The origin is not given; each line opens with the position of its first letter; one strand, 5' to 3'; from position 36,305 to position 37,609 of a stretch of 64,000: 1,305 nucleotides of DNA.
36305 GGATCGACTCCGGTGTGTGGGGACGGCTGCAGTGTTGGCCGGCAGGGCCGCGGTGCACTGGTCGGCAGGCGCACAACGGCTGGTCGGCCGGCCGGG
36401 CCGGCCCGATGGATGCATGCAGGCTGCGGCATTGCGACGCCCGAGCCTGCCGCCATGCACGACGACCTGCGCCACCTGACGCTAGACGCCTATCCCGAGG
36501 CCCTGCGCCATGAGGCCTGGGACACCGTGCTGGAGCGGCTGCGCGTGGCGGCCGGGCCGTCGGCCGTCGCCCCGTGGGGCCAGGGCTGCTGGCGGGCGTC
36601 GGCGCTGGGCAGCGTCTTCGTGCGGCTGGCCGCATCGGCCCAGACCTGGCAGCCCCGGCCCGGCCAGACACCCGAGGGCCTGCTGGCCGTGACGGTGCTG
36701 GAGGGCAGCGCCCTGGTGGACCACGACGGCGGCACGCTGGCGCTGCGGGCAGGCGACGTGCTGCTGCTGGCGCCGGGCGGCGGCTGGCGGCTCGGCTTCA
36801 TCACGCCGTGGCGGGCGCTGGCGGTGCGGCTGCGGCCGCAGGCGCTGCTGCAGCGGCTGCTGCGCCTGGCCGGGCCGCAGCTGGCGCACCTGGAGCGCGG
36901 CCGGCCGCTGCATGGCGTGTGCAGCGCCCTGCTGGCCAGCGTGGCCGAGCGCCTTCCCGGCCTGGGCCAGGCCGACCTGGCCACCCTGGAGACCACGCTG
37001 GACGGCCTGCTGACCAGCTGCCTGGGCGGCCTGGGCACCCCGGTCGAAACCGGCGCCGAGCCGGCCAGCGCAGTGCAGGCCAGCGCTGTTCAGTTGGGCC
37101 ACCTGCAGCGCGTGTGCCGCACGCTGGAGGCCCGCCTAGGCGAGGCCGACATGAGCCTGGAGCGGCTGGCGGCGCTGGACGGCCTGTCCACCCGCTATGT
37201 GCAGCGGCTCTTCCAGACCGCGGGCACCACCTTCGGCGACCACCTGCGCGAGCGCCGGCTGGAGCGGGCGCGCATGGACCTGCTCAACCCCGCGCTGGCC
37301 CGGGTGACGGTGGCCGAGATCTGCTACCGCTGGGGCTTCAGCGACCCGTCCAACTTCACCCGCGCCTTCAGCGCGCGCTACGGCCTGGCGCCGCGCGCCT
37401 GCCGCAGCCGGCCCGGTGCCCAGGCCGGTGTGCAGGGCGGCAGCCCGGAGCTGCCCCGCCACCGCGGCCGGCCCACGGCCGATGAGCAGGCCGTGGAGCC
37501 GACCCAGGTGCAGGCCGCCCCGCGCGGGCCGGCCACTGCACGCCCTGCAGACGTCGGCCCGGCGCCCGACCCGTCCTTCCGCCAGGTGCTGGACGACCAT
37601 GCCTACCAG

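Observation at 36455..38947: AraC-type regulator fused in frame to an acetamidase/formamidase-like domain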

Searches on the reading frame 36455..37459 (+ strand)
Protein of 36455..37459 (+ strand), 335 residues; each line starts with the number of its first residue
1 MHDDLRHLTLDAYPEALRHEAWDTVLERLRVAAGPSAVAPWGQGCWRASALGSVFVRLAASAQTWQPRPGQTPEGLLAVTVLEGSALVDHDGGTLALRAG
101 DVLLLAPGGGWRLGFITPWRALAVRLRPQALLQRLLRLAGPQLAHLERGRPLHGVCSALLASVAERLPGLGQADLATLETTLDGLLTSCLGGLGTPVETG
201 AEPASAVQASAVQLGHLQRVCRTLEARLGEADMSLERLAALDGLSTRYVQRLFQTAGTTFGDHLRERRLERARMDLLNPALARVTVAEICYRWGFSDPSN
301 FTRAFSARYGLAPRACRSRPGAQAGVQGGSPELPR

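Call 54: find_homologous_proteins(query=window:36455-37459:+, max_evalue=1e-15)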
Query window:36455-37459:+ (335 aa): 3 proteins with E <= 1e-15 among 8000 candidates.
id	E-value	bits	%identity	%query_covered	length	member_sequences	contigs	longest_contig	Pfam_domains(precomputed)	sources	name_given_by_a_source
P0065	7.3e-49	185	46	59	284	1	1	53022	PF12833.14,PF00165.30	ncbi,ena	-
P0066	7.6e-21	93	31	95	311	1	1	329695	PF12833.14,PF14525.13,PF00165.30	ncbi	ncbi:helix-turn-helix domain-containing protein [Arthrobacter sp. MAHUQ-56]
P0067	2.0e-20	92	31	96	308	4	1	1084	PF12833.14,PF14525.13,PF00165.30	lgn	-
